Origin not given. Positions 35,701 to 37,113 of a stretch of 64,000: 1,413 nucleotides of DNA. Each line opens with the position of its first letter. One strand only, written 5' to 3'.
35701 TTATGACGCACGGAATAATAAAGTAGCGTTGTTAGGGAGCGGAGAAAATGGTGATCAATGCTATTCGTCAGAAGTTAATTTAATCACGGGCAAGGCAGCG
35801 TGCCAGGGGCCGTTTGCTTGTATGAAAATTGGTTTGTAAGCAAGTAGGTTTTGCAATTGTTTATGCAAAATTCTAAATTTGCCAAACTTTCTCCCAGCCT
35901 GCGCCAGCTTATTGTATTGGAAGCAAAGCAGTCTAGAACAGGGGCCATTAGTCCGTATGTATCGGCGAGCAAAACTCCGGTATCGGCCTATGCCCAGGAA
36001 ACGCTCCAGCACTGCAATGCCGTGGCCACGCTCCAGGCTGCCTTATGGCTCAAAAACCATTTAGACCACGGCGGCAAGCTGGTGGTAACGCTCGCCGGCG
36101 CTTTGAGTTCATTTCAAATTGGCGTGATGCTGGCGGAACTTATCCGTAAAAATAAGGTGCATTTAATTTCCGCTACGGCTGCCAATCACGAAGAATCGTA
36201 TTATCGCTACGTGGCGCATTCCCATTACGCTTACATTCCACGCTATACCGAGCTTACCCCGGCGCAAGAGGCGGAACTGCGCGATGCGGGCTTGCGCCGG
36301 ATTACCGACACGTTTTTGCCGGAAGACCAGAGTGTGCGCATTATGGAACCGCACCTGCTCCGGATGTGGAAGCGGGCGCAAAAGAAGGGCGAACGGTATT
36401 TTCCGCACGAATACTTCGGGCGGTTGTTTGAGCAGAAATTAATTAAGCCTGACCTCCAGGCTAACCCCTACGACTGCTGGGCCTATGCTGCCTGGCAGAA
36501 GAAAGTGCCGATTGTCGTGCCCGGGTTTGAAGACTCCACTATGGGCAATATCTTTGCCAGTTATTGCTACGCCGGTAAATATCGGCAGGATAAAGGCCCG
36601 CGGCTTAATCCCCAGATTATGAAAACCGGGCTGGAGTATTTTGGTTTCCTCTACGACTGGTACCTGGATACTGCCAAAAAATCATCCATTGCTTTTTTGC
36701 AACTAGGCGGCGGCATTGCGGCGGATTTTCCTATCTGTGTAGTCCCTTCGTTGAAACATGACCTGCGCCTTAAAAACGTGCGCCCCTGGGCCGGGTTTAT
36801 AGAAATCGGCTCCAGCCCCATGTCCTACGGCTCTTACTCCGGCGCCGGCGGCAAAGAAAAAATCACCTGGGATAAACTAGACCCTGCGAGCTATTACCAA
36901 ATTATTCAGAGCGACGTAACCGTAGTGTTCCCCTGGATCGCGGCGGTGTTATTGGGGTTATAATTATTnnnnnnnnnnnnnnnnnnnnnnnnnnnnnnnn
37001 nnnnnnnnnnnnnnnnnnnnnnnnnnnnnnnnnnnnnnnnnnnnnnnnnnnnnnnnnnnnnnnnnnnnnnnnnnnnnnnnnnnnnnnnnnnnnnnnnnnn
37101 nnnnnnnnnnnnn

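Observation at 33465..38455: Polyamine operon with an embedded SET-domain methyltransferase and a secreted-protein insertion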

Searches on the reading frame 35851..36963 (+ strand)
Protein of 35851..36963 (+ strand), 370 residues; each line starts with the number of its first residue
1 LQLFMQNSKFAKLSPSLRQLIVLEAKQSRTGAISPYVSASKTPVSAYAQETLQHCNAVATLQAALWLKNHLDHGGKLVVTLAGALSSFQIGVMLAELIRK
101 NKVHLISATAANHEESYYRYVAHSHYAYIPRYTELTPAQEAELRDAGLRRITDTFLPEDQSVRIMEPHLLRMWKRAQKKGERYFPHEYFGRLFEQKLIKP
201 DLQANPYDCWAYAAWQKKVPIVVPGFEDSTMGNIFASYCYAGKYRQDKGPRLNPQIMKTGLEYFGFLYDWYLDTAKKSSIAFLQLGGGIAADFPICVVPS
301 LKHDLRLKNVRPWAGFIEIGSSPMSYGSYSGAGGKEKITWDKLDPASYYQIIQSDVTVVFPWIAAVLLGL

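Call 3: search_protein_families(library=pfam, proteins=[window:35851-36963:+], max_evalue=0.01)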
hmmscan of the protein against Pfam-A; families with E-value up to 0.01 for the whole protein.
window:35851-36963:+ (370 aa): 1 family
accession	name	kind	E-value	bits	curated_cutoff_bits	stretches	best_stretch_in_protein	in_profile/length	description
PF01916.23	DS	-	3e-27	96.1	27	1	62-365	18-286/288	Deoxyhypusine synthase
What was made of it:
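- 35863..36963 (+): DHS homologue, proposed SpeY (diagmatine / G44G synthase). ATG at 35863 is the likely start; an in-frame TTG lies at 35851. PF01916 3e-27 (call 3).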

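Call 4: search_protein_families(library=ncbifam, proteins=[window:35851-36963:+], max_evalue=0.01)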
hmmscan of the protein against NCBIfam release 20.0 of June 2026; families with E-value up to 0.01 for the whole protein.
window:35851-36963:+ (370 aa): 7 families
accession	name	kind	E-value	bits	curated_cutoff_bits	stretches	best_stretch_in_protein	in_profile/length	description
NF001980.1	PRK00770.1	equivalog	2.5e-16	59.7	450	1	62-366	30-319/350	homospermidine biosynthesis protein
NF002699.1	PRK02492.1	equivalog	2.7e-16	59.4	500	1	66-365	42-317/338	1,9-bis(guanidino)-5-aza-nonane synthase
NF002294.1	PRK01221.1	equivalog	3.9e-15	56.1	350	1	59-366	29-299/300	deoxyhypusine synthase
TIGR00321.1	dhys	equivalog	8.2e-15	54.9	304.25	1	76-368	47-300/301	deoxyhypusine synthase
NF003052.1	PRK03971.1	equivalog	2.1e-14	53.5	380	1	81-365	73-330/334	deoxyhypusine synthase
NF002006.0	PRK00805.1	equivalog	3.5e-13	49.1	434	1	73-367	52-318/338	deoxyhypusine synthase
NF002630.0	PRK02301.1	equivalog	2.2e-12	46.9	364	1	71-365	53-309/318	deoxyhypusine synthase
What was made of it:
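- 35863..36963 (+): All NCBIfam equivalog scores are far below cut-off (call 4).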

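Call 6: find_homologous_proteins(query=window:35851-36960:+, max_evalue=0.001)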
Query window:35851-36960:+ (370 aa): 8000 proteins with E <= 0.001 among 8000 candidates; the best 120 are listed.
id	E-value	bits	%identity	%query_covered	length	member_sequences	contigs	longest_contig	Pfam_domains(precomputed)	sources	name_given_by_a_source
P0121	2.9e-249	844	100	99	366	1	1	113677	PF01916.24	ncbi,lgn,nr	ncbi:MAG: deoxyhypusine synthase family protein [Candidatus Magasanikbacteria bacterium]|nr:deoxyhyp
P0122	2.6e-207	706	83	99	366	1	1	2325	PF01916.24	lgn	-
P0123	3.2e-199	680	81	99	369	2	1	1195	PF01916.24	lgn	-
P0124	2.1e-198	677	81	99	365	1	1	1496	PF01916.24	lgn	-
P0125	9.8e-198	675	81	99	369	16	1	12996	PF01916.24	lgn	-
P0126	1.5e-197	674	80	99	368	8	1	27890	PF01916.24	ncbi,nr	ncbi:MAG: deoxyhypusine synthase family protein [bacterium]|nr:deoxyhypusine synthase family protein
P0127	2.8e-197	673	81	99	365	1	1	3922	PF01916.24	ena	-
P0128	6.9e-197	672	79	99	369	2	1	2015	PF01916.24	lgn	-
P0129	1.3e-196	671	81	99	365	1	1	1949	PF01916.24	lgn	-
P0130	1.5e-196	671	79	99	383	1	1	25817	PF01916.24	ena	-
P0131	1.7e-196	671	77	100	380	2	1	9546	PF01916.24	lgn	-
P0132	3.8e-196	669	79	98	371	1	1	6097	PF01916.24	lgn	-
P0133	8.9e-196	668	79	99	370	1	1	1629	PF01916.24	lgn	-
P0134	4.5e-195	666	80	99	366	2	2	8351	PF01916.24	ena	-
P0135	1.4e-194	664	79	99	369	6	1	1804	PF01916.24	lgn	-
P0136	1.5e-194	664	79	99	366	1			PF01916.24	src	-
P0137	1.6e-194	664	76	99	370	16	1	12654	PF01916.24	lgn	-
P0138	1.8e-194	664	80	98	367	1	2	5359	PF01916.24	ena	-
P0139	2.6e-194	663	78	99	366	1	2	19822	PF01916.24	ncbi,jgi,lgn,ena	-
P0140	4.7e-194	663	79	99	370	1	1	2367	PF01916.24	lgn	-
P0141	4.7e-194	663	79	98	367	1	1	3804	PF01916.24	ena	-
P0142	5.5e-194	662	79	99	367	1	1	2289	PF01916.24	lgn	-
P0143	7.5e-194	662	78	99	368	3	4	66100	PF01916.24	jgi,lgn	jgi:deoxyhypusine synthase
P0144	1.2e-193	661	78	99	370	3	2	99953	PF01916.24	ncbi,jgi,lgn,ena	-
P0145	1.6e-193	661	79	98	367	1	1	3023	PF01916.24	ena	-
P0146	1.8e-193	661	78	99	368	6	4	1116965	PF01916.24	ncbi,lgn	-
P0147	2.2e-193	660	78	99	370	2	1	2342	PF01916.24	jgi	jgi:deoxyhypusine synthase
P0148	2.3e-193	660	79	98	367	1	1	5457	PF01916.24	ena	-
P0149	2.7e-193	660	77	99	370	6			PF01916.24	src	-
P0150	4.5e-193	659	79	98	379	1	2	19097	PF01916.24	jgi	jgi:deoxyhypusine synthase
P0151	5.9e-193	659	78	99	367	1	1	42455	PF01916.24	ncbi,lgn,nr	ncbi:MAG: deoxyhypusine synthase family protein [bacterium]|nr:deoxyhypusine synthase family protein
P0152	6.0e-193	659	77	99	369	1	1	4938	PF01916.24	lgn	-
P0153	7.8e-193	659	79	98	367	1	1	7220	PF01916.24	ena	-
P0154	1.2e-192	658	78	99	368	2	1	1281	PF01916.24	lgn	-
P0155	1.2e-192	658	78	99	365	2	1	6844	PF01916.24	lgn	-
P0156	1.4e-192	658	79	98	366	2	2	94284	PF01916.24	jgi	jgi:deoxyhypusine synthase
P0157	1.5e-192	658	77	99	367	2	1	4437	PF01916.24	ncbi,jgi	ncbi:MAG: deoxyhypusine synthase family protein [Candidatus Gracilibacteria bacterium]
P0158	1.6e-192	658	78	100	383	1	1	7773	PF01916.24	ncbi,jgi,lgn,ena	-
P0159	1.7e-192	657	76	99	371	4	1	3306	PF01916.24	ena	-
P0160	1.8e-192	657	78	98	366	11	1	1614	PF01916.24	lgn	-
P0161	2.0e-192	657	76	99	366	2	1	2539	PF01916.24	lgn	-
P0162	2.9e-192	657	79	99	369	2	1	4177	PF01916.24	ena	-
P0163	3.0e-192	657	76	99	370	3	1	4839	PF01916.24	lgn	-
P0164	3.0e-192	657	77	99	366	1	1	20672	PF01916.24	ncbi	-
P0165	4.1e-192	656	77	99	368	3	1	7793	PF01916.24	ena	-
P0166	4.3e-192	656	78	98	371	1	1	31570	PF01916.24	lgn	-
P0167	4.7e-192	656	77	98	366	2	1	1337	PF01916.24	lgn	-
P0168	7.3e-192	655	77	98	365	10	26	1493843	PF01916.24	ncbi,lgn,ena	-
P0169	7.5e-192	655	77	98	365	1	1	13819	PF01916.24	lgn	-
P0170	7.8e-192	655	77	99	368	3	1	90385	PF01916.24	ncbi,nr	ncbi:deoxyhypusine synthase family protein [Candidatus Peregrinibacteria bacterium]|nr:deoxyhypusine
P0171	8.6e-192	655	78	98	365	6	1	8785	PF01916.24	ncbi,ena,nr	ncbi:MAG TPA: deoxyhypusine synthase family protein [Candidatus Peribacteria bacterium]|nr:deoxyhypu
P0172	8.9e-192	655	79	98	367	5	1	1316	PF01916.24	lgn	-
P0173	9.8e-192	655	80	99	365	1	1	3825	PF01916.24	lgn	-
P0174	9.8e-192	655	77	98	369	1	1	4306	PF01916.24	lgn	-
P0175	2.0e-191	654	77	99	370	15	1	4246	PF01916.24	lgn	-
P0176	2.1e-191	654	78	98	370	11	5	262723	PF01916.24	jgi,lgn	jgi:deoxyhypusine synthase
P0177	2.5e-191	654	77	99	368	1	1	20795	PF01916.24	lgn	-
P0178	2.7e-191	654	77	98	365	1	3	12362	PF01916.24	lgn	-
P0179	3.5e-191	653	77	98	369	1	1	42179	PF01916.24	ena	-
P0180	3.6e-191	653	76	99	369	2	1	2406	PF01916.24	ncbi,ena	-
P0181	4.6e-191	653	78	99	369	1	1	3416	PF01916.24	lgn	-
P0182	4.6e-191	653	76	99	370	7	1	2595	PF01916.24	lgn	-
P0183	5.0e-191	653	78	99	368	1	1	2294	PF01916.24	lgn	-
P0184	5.3e-191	653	77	99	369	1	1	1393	PF01916.24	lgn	-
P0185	6.7e-191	652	83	89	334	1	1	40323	PF01916.24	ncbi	ncbi:MAG: deoxyhypusine synthase family protein [Patescibacteria group bacterium]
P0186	6.7e-191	652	77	99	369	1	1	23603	PF01916.24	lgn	-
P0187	7.9e-191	652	77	98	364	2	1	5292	PF01916.24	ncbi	-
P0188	9.8e-191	652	77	99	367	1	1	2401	PF01916.24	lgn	-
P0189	9.9e-191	652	78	98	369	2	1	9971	PF01916.24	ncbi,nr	ncbi:deoxyhypusine synthase family protein [Candidatus Peregrinibacteria bacterium]|nr:deoxyhypusine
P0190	1.1e-190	651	78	98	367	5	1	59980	PF01916.24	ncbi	-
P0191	1.2e-190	651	76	98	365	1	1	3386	PF01916.24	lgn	-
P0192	1.2e-190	651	77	98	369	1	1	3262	PF01916.24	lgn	-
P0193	1.3e-190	651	77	99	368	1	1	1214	PF01916.24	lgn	-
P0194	1.3e-190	651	78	99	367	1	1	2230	PF01916.24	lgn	-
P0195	1.4e-190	651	78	99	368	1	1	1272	PF01916.24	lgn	-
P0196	1.4e-190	651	76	99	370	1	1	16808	PF01916.24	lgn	-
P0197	1.6e-190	651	78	99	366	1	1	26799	PF01916.24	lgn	-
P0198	1.7e-190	651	78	99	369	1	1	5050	PF01916.24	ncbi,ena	-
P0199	1.9e-190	651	77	99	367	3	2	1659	PF01916.24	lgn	-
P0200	2.0e-190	651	77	99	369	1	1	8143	PF01916.24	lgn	-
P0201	2.2e-190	650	78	99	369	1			PF01916.24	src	-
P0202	2.8e-190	650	79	98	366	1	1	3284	PF01916.24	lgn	-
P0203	2.8e-190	650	77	98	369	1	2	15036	PF01916.24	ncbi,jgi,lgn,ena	-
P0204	2.9e-190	650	77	99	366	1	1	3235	PF01916.24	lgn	-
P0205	2.9e-190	650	77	99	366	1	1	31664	PF01916.24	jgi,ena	-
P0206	4.2e-190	650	76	98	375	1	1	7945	PF01916.24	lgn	-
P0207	5.3e-190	649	77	98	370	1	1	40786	PF01916.24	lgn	-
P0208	5.5e-190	649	77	99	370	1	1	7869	PF01916.24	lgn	-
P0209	6.8e-190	649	77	98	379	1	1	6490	PF01916.24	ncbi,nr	ncbi:MAG: deoxyhypusine synthase family protein [Candidatus Peribacteraceae bacterium]|nr:deoxyhypus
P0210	6.9e-190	649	78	99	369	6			PF01916.24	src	-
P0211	6.9e-190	649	77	99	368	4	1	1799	PF01916.24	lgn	-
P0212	7.4e-190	649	78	98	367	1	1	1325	PF01916.24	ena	-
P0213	9.0e-190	648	78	98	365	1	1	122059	PF01916.24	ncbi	-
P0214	9.2e-190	648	77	98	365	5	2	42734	PF01916.24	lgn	-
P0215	9.9e-190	648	78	99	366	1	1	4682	PF01916.24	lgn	-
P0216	1.0e-189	648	77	99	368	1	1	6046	PF01916.24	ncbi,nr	ncbi:MAG: deoxyhypusine synthase family protein [bacterium]|nr:deoxyhypusine synthase family protein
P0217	1.0e-189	648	76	99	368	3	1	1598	PF01916.24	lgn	-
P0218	1.0e-189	648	76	98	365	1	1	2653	PF01916.24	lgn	-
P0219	1.1e-189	648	76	100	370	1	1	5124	PF01916.24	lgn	-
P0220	1.1e-189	648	76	98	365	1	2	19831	PF01916.24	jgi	-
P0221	1.4e-189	648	77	99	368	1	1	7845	PF01916.24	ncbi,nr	ncbi:MAG: deoxyhypusine synthase [Candidatus Magasanikbacteria bacterium]|nr:deoxyhypusine synthase 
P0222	1.6e-189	648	77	99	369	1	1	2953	PF01916.24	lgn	-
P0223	1.6e-189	648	78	99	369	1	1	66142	PF01916.24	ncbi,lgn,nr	ncbi:MAG: deoxyhypusine synthase family protein [bacterium]|nr:deoxyhypusine synthase family protein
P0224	2.0e-189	647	77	99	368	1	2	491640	PF01916.24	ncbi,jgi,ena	ncbi:MAG: deoxyhypusine synthase family protein [Patescibacteria group bacterium]|jgi:deoxyhypusine 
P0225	2.2e-189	647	78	98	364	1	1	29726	PF01916.24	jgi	jgi:deoxyhypusine synthase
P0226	2.7e-189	647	77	98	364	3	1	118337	PF01916.24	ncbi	-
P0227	2.7e-189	647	77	99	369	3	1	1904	PF01916.24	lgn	-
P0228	2.9e-189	647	77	99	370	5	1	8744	PF01916.24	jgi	-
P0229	3.0e-189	647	79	99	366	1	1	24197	PF01916.24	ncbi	-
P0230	3.1e-189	647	78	98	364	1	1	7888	PF01916.24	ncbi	-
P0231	3.4e-189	647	76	98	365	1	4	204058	PF01916.24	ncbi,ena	-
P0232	3.5e-189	647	76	98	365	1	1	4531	PF01916.24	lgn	-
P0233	3.6e-189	647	77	99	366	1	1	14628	PF01916.24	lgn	-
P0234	3.6e-189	646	78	98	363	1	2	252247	PF01916.24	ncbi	-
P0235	3.7e-189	646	76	98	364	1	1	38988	PF01916.24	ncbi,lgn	-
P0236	4.1e-189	646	78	99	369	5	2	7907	PF01916.24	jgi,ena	-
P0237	4.5e-189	646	78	98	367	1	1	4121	PF01916.24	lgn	-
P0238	4.5e-189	646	77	99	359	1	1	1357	PF01916.24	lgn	-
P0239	4.9e-189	646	76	98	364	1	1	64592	PF01916.24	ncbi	-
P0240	5.2e-189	646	77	98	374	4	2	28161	PF01916.24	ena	-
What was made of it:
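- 35863..36963 (+): A 100%-identical 366-aa NCBI protein confirms the ATG start (call 6).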

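Call 8: find_related_loci(query=window:35863-36960:+, collection=genome_contigs, flank=7000)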
Query window:35863-36960:+ (366 aa) in genome_contigs; peptide patterns used: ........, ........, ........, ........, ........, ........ (x = any residue, [..] = any of these).
284 stretches matched a pattern; 251 encode a relative of the query (tblastn E <= 1e-3); the best 80 are kept; 80 distinct loci.
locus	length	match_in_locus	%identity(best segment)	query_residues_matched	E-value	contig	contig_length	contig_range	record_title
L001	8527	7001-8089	81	5-366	0e+0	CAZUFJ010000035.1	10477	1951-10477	MAG TPA_asm: uncultured Candidatus Peribacteria bacterium isolate binchicken_co203_502 genome assembly, contig: k141_393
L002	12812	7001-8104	79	1-366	0e+0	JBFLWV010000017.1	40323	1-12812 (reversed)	MAG: Patescibacteria group bacterium isolate MAG041 MAG041_17, whole genome shotgun sequence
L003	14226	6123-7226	80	1-366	0e+0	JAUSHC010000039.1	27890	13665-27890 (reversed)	MAG: bacterium isolate E14_metabat.bin.167 E14_k141_547711, whole genome shotgun sequence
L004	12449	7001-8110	78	1-366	0e+0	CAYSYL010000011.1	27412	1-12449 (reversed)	MAG TPA_asm: uncultured Candidatus Peribacteria bacterium isolate SRP257259_co1_27 genome assembly, contig: NODE_1910_le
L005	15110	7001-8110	78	1-366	0e+0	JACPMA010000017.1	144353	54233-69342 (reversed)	MAG: Candidatus Peregrinibacteria bacterium isolate NC_groundwater_535_Ag_S-0.1um_45_10 S35_SO-1_scaffold_475754, whole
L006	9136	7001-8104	78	1-366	0e+0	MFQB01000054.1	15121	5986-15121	MAG: Candidatus Magasanikbacteria bacterium RIFCSPHIGHO2_02_FULL_47_14 rifcsphigho2_02_scaffold_7104, whole genome shotg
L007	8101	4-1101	80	1-366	0e+0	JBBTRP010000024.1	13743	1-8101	MAG: Patescibacteria group bacterium isolate H52-bin089_1 H52_bin089_1_000000000024, whole genome shotgun sequence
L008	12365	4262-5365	77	1-366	0e+0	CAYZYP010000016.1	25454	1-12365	MAG TPA_asm: uncultured Gammaproteobacteria bacterium isolate SRP062349_co5_339 genome assembly, contig: NODE_549_length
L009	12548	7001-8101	78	1-366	0e+0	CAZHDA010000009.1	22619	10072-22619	MAG TPA_asm: uncultured Candidatus Peribacteria bacterium isolate SRP192515_co1_133 genome assembly, contig: NODE_2096_l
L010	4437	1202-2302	77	1-366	0e+0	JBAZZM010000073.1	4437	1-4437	MAG: Candidatus Gracilibacteria bacterium isolate SO_2017_GW3_16 scaffold_9305_c1_OW296A_2017, whole genome shotgun sequ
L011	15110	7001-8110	76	1-366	0e+0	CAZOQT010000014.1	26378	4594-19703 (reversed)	MAG TPA_asm: uncultured Candidatus Peribacteria bacterium isolate SRP278252_co2_755 genome assembly, contig: NODE_3648_l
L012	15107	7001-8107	78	1-366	0e+0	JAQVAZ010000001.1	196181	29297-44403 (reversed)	MAG: Candidatus Gracilibacteria bacterium isolate STD2_53 NODE_125_length_196181_cov_4.779056_Sandtown_D2, whole genome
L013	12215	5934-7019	77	5-366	0e+0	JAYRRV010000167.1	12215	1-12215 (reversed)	MAG: Candidatus Gracilibacteria bacterium isolate XM1_ASGE3bin.38 k141_846435, whole genome shotgun sequence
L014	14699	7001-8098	77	1-366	0e+0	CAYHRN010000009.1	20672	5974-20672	MAG TPA_asm: uncultured Gammaproteobacteria bacterium isolate ERP119705_co15_249 genome assembly, contig: NODE_2425_leng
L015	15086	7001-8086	77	5-366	0e+0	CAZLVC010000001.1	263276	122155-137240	MAG TPA_asm: uncultured Candidatus Peribacteria bacterium isolate SRP150892_co2_147 genome assembly, contig: NODE_17_len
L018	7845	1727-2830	77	1-366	0e+0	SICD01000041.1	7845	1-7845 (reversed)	MAG: Candidatus Magasanikbacteria bacterium isolate Baikal-deep-G194 BACOMB-C43857, whole genome shotgun sequence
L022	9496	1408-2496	78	5-366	0e+0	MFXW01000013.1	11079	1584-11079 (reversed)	MAG: Candidatus Peribacteria bacterium RIFCSPHIGHO2_02_FULL_53_20 rifcsphigho2_02_scaffold_14905, whole genome shotgun s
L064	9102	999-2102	75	1-366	0e+0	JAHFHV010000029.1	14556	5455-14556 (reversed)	MAG: Candidatus Magasanikiibacteriota bacterium isolate nzgw347 NODE_1817_length_14557_cov_5.134594, whole genome shotgu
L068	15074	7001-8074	76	1-358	0e+0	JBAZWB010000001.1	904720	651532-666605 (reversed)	MAG: Patescibacteria group bacterium isolate SO_2017_GW1_267 NODE_26_length_904720_cov_3.416747_OW334_2017, whole genome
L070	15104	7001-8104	76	1-366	0e+0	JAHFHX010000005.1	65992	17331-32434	MAG: Candidatus Magasanikiibacteriota bacterium isolate nzgw349 NODE_497_length_65993_cov_3.584862, whole genome shotgun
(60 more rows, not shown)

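Call 16: search_protein_families(library=pfam, proteins=[L018:2840-3220:+, L064:2308-3051:+, L070:8731-9579:+, L070:9588-10595:+, L070:6123-6851:+, L070:5008-5547:+, L018:733-1545:+, L064:89-868:+, L070:5541-5966:-], max_evalue=0.01)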
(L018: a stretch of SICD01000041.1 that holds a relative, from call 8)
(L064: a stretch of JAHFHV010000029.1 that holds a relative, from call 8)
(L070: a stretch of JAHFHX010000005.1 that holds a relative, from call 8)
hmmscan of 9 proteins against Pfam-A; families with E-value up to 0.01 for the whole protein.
L018:2840-3220:+ (127 aa): 0 families

L064:2308-3051:+ (248 aa): 0 families

L070:8731-9579:+ (283 aa): 1 family
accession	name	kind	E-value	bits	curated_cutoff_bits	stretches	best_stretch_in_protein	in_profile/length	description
PF00795.27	CN_hydrolase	-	2.8e-59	201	23.2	1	7-268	2-256/256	Carbon-nitrogen hydrolase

L070:9588-10595:+ (336 aa): 1 family
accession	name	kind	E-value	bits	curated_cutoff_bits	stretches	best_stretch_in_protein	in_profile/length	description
PF04371.20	PAD_porph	-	4.1e-118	394.7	25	1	4-335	1-321/321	Porphyromonas-type peptidyl-arginine deiminase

L070:6123-6851:+ (243 aa): 2 families
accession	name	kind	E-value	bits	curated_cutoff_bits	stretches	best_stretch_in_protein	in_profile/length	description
PF01978.25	TrmB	-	3.3e-13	49.7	25.6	1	7-74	1-67/68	Sugar-specific transcriptional regulator TrmB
PF09339.16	HTH_IclR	-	0.0018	18.5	22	1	27-61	17-51/52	IclR helix-turn-helix domain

L070:5008-5547:+ (180 aa): 0 families

L018:733-1545:+ (271 aa): 1 family
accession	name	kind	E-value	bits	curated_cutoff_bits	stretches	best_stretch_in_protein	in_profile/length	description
PF01978.25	TrmB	-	2.9e-09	37.1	25.6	1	6-73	1-67/68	Sugar-specific transcriptional regulator TrmB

L064:89-868:+ (260 aa): 6 families
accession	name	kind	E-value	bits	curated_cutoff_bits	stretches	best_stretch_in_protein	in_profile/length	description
PF01978.25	TrmB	-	5.6e-16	58.6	25.6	1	21-88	1-67/68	Sugar-specific transcriptional regulator TrmB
PF03965.22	Penicillinase_R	-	0.00011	23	22.6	1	45-88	20-67/115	Penicillinase repressor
PF01047.28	MarR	-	0.00057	20.2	24.6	1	39-78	14-53/59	MarR family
PF13730.12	HTH_36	-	0.002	18.4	25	1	45-72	28-55/55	Helix-turn-helix domain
PF13412.12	HTH_24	-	0.0074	16.3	21.9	0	42-73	17-48/48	Winged helix-turn-helix DNA-binding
PF03551.20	PadR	-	0.0076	16.7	27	0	45-85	16-65/75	Transcriptional regulator PadR-like family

L070:5541-5966:- (141 aa): 0 families
